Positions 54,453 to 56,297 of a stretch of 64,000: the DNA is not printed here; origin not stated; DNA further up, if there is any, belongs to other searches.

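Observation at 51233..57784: Complete synthase-dependent exopolysaccharide system with unusual parts list (GH26-like hydrolase, stand-alone PilZ, PIG-L deacetylase)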

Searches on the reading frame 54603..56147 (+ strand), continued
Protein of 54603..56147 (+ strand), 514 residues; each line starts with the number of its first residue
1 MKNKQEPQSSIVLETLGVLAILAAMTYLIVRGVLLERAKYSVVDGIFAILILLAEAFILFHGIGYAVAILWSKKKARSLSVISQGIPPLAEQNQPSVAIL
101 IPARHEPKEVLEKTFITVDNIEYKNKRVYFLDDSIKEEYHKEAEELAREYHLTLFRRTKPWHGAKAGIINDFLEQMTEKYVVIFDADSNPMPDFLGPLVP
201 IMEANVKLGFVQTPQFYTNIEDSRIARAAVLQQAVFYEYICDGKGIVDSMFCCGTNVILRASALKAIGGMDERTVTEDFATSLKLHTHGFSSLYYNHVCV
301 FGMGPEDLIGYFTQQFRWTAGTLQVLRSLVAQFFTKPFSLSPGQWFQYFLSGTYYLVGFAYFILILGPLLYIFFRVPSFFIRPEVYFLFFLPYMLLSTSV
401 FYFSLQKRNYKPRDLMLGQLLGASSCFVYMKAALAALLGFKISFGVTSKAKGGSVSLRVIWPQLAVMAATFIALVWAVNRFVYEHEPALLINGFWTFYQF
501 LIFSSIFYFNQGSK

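Call 39: get_annotated_region(hit=H11, flank=3500)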
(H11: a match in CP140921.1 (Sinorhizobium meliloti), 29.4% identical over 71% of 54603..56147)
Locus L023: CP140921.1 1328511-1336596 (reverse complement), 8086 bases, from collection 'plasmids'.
description: Sinorhizobium meliloti strain ml56 plasmid pSymB, complete sequence
organism: Sinorhizobium meliloti (NCBI taxid 382)
taxonomy: Bacteria; Pseudomonadota; Alphaproteobacteria; Hyphomicrobiales; Rhizobiaceae; Sinorhizobium; Sinorhizobium meliloti
host: -; source: Medicago lupulina,whole organism; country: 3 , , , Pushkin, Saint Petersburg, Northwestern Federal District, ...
typing (MOB-suite, as given by PLSDB): mobilizable; relaxase MOBQ
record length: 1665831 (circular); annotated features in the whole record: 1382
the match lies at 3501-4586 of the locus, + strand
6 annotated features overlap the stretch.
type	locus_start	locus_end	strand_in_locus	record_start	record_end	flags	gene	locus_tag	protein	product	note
CDS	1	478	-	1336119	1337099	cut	-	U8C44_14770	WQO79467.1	NADPH:quinone reductase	-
CDS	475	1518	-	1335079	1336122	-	-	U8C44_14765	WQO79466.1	sensor domain-containing diguanylate cyclase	-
CDS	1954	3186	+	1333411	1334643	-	-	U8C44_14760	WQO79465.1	efflux RND transporter periplasmic adaptor subunit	-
CDS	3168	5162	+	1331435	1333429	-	-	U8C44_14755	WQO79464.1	glycosyltransferase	-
CDS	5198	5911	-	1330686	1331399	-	-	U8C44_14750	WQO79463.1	transcriptional regulator NanR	-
CDS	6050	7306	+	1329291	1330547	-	oiaX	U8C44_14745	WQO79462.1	3-oxo-isoapionate-4-phosphate decarboxylase OiaX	-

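Call 41: find_encoding_contigs(protein=P0092, flank=8000, max_places=1)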
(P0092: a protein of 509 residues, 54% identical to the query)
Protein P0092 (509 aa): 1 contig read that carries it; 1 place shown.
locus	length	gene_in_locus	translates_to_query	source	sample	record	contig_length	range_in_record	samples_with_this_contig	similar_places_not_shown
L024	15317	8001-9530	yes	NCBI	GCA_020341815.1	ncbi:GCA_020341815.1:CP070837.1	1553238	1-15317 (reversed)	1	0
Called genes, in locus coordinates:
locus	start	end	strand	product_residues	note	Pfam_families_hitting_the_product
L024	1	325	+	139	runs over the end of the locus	PF00472:RF-1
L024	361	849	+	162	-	-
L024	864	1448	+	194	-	-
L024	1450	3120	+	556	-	PF08448:PAS_4, PF13426:PAS_9, PF00989:PAS, PF13188:PAS_8 (weak), PF08448:PAS_4, PF13426:PAS_9, PF00512:HisKA, PF02518:HATPase_c, +1 more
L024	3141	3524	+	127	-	PF00072:Response_reg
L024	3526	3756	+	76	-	PF19701:DUF6199 (weak)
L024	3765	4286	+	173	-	PF01161:PBP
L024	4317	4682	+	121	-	-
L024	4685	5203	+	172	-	PF00160:Pro_isomerase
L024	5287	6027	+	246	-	PF00149:Metallophos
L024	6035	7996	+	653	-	PF00515:TPR_1 (weak), PF07719:TPR_2 (weak), PF13371:TPR_9 (weak), PF13414:TPR_11, PF13432:TPR_16 (weak), PF14559:TPR_19, PF14559:TPR_19, PF14559:TPR_19, +18 more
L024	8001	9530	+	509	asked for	PF00535:Glycos_transf_2, PF13641:Glyco_tranf_2_3, PF13506:Glyco_transf_21, PF13632:Glyco_trans_2_3, PF03552:Cellulose_synt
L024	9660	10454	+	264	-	PF02156:Glyco_hydro_26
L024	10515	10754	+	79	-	-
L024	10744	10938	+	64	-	-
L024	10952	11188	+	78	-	-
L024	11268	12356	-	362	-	-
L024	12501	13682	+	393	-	PF00278:Orn_DAP_Arg_deC, PF02784:Orn_Arg_deC_N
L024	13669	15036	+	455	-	PF11805:DUF3326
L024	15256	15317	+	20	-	PF00313:CSD (weak)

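Call 42: find_encoding_contigs(protein=P0013, flank=8000, max_places=1)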
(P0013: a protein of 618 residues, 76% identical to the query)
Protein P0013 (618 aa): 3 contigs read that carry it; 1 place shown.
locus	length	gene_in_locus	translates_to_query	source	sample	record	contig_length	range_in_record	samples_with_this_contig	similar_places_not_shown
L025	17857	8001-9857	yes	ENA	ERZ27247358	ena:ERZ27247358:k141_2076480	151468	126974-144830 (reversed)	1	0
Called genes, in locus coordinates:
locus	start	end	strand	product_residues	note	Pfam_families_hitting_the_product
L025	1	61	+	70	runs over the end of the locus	PF13275:S4_2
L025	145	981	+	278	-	PF01513:NAD_kinase, PF20143:NAD_kinase_C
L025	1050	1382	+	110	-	PF00072:Response_reg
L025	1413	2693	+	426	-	PF00749:tRNA-synt_1c, PF19269:Anticodon_2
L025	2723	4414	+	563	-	PF00749:tRNA-synt_1c, PF03950:tRNA-synt_1c_C, PF20974:tRNA-synt_1c_C2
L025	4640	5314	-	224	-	PF02585:PIG-L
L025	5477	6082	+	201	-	-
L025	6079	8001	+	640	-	PF12895:ANAPC3 (faint), PF13424:TPR_12 (faint), PF00515:TPR_1 (faint), PF07719:TPR_2 (faint), PF13174:TPR_6 (faint), PF14559:TPR_19 (weak), PF13432:TPR_16 (weak), PF14559:TPR_19 (weak), +12 more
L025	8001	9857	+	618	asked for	PF13641:Glyco_tranf_2_3, PF00535:Glycos_transf_2, PF13506:Glyco_transf_21, PF13632:Glyco_trans_2_3, PF03552:Cellulose_synt (weak)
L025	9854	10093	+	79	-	-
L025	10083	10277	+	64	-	-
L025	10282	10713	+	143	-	PF00072:Response_reg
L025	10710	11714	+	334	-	PF02156:Glyco_hydro_26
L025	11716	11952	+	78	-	-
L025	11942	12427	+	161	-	PF07238:PilZ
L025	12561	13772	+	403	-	PF06925:MGDG_synth, PF04101:Glyco_tran_28_C (weak)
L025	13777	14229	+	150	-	PF00383:dCMP_cyt_deam_1, PF14437:MafB19-deam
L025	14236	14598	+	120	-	PF00190:Cupin_1, PF07883:Cupin_2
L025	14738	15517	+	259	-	PF00175:NAD_binding_1 (weak), PF10418:DHODB_Fe-S_bind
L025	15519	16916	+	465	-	PF14691:Fer4_20, PF01262:AlaDh_PNT_C (faint), PF07992:Pyr_redox_2, PF12831:FAD_oxidored (faint), PF13450:NAD_binding_8 (weak), PF13738:Pyr_redox_3 (weak), PF00070:Pyr_redox (weak)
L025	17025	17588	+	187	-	PF01257:2Fe-2S_thioredx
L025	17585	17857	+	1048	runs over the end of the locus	PF01257:2Fe-2S_thioredx, PF01512:Complex1_51K, PF10531:SLBB (weak), PF10589:NADH_4Fe-4S, PF14691:Fer4_20, PF01266:DAO (weak), PF07992:Pyr_redox_2, PF13450:NAD_binding_8, +7 more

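Call 43: find_encoding_contigs(protein=P0024, flank=8000, max_places=1)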
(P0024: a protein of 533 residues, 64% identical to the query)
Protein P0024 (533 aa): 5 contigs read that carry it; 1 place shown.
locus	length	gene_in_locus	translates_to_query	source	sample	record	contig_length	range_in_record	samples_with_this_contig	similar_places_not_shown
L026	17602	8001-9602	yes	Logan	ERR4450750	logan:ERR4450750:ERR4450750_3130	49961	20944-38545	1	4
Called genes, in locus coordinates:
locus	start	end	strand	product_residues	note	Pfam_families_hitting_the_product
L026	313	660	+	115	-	-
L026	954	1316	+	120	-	PF01050:MannoseP_isomer, PF07883:Cupin_2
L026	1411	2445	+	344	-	PF01073:3Beta_HSD, PF01370:Epimerase, PF02719:Polysacc_synt_2 (weak), PF04321:RmlD_sub_bind (weak), PF16363:GDP_Man_Dehyd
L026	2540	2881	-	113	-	-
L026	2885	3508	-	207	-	-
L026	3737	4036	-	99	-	-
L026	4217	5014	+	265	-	PF00072:Response_reg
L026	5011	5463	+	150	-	PF00383:dCMP_cyt_deam_1, PF14437:MafB19-deam, PF14439:Bd3614-deam (weak)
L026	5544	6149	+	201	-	PF24575:TPR_Slam (faint), PF13174:TPR_6 (faint), PF13424:TPR_12 (faint), PF00515:TPR_1 (faint), PF07719:TPR_2 (faint), PF14559:TPR_19, PF12895:ANAPC3 (weak), PF14559:TPR_19 (weak), +8 more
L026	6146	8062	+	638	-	PF12895:ANAPC3 (faint), PF13432:TPR_16 (weak), PF14559:TPR_19 (weak), PF24575:TPR_Slam (weak), PF14559:TPR_19 (weak), PF23914:TPR_CcmH_CycH (weak), PF13432:TPR_16, PF14559:TPR_19, +13 more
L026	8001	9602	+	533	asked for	PF13506:Glyco_transf_21, PF00535:Glycos_transf_2, PF13641:Glyco_tranf_2_3, PF13632:Glyco_trans_2_3, PF03552:Cellulose_synt (weak)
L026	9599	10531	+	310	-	PF02156:Glyco_hydro_26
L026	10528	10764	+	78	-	-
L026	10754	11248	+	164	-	PF07238:PilZ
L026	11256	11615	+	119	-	PF07883:Cupin_2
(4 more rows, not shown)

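Call 67: search_protein_families(library=ncbifam, proteins=[L007:4429-5832:+, L007:11314-11685:+, L025:12561-13772:+, L024:10952-11188:+, L024:10744-10938:+], max_evalue=0.001)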
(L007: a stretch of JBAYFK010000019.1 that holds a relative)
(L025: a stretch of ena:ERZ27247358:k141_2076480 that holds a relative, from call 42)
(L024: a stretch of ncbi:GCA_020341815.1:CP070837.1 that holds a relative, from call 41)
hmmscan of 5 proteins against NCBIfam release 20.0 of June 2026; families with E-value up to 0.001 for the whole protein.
L007:4429-5832:+ (467 aa): 15 families
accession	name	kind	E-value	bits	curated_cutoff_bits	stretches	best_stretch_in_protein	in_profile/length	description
TIGR03937.1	PgaC_IcaA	equivalog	1.1e-28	100.4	422.3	2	133-443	96-381/407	poly-beta-1,6-N-acetyl-D-glucosamine synthase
TIGR03111.1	glyc2_xrt_Gpos1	hypoth_equivalog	2.5e-21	76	363.95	1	59-460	50-416/439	TIGR03111 family XrtG-associated glycosyltransferase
NF007482.0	PRK10073.1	equivalog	5.8e-11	42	423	1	60-103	8-51/334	glycosyltransferase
TIGR03030.1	CelA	equivalog_domain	2.4e-10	39.1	699.1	1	60-192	133-258/714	UDP-forming cellulose synthase catalytic subunit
TIGR04283.1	glyco_like_mftF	equivalog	5.9e-10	39.1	182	1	61-196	2-105/221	TIGR04283 family arsenosugar biosynthesis glycosyltransferase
TIGR03965.1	mycofact_glyco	equivalog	2.3e-09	36.7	280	1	59-103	75-121/467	mycofactocin biosynthesis glycosyltransferase MftF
NF047683.1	TeichurnBiosyTuaG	equivalog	1.2e-08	35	400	1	59-188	7-112/252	teichuronic acid biosynthesis protein TuaG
TIGR03469.1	HpnB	hypoth_equivalog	3.3e-08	33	379.25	1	57-190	43-163/386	hopene-associated glycosyltransferase HpnB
NF041875.1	EPS_EpsD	equivalog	7.1e-08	32.2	370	0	62-107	3-50/325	exopolysaccharide biosynthesis glycosyltransferase EpsD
TIGR04242.1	nodulat_NodC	equivalog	1.5e-05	24.2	550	1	56-328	46-283/395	chitooligosaccharide synthase NodC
NF053846.1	glyco_with_XrtP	equivalog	1.5e-05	23.9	520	1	61-411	44-381/440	XrtP-associated glycosyltransferase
NF053739.1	GlytfEpsEBac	equivalog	2.5e-05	23.4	450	1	60-106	3-49/265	glycosyltransferase EpsE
TIGR03472.1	HpnI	equivalog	3.7e-05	22.7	310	0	57-188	40-152/373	bacteriohopanetetrol glucosamine biosynthesis glycosyltransferase HpnI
NF038299.1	EPS_HpsN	equivalog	0.00037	19.6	425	0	60-99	3-42/317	hormogonium polysaccharide biosynthesis glycosyltransferase HpsN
NF047588.1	GlcsyltransPgfSStrep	equivalog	0.00099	18.4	500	1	58-110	1-57/308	glycosyltransferase PgfS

L007:11314-11685:+ (123 aa): 96 families (the best 25 are shown)
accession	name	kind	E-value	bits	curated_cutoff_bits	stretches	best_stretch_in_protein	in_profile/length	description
NF045944.1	ResRegRpaBCyano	equivalog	3.2e-33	115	330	1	8-121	1-111/229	response regulator transcription factor RpaB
NF007135.0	PRK09581.1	equivalog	3e-32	112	474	1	6-121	4-119/457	PleD family two-component system response regulator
TIGR02154.1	PhoB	equivalog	3.9e-31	108.1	296.2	1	4-121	2-119/226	phosphate regulon transcriptional regulator PhoB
NF041733.1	resp_reg_CseB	equivalog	1.4e-27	96.6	350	1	6-121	2-114/228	two-component system response regulator CseB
NF040534.1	resp_reg_YycF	equivalog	4.6e-27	94.8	340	1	5-119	1-112/231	response regulator YycF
NF053854.1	RespRegPhoBBctds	equivalog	7.4e-26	90.9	270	1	7-122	1-115/225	two-component system response regulator PhoB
NF040689.1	MtrAB_MtrA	equivalog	3.7e-25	88.5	300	1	7-119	1-110/219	MtrAB system response regulator MtrA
TIGR01387.1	cztR_silR_copR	subfamily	4.1e-24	85.5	279.2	1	7-121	1-113/218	heavy metal response regulator transcription factor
NF045717.1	DVU0259_DivK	exception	1.6e-23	83.1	160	1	4-122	2-116/117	DVU0259 family response regulator domain-containing protein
NF033120.0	vanR_FM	exception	3.7e-23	82.4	460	1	6-111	5-107/231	vancomycin resistance response regulator transcription factor, VanR-F/VanR-M family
NF007005.1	PRK09468.1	equivalog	2.6e-22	79.4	331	1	4-121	3-118/237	osmolarity response regulator transcription factor OmpR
NF008567.0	PRK11517.1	equivalog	5.7e-22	78.2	353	1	6-119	2-112/223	response regulator transcription factor HprR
NF007546.0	PRK10161.1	equivalog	2.3e-21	76.4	471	1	5-121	3-119/229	phosphate response regulator transcription factor PhoB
NF008296.0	PRK11083.1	equivalog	3.5e-21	75.7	273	1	4-120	3-116/228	two-component system response regulator CreB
NF045991.1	RespRegCtrARhodob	equivalog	6.8e-21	75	350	1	6-122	2-116/224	response regulator transcription factor CtrA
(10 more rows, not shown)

L025:12561-13772:+ (403 aa): 5 families
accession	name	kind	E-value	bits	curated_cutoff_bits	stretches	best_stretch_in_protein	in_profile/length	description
NF010135.0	PRK13609.1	equivalog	2.4e-64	217.7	500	1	2-377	5-372/388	diglucosyl diacylglycerol synthase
NF010134.0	PRK13608.1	equivalog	9.3e-46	156.6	557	1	2-377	6-372/391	diglucosyl diacylglycerol synthase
TIGR01133.1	murG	equivalog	3.2e-11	42.8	250.25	1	177-368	156-351/353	undecaprenyldiphospho-muramoylpentapeptide beta-N-acetylglucosaminyltransferase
NF009102.0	PRK12446.1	equivalog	1.8e-05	23.8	339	1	193-313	171-286/352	undecaprenyldiphospho-muramoylpentapeptide beta-N-acetylglucosaminyltransferase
TIGR03590.1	PseG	equivalog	8.4e-05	22.3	153.55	1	206-304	171-267/280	UDP-2,4-diacetamido-2,4,6-trideoxy-beta-L-altropyranose hydrolase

L024:10952-11188:+ (78 aa): 0 families

L024:10744-10938:+ (64 aa): 0 families
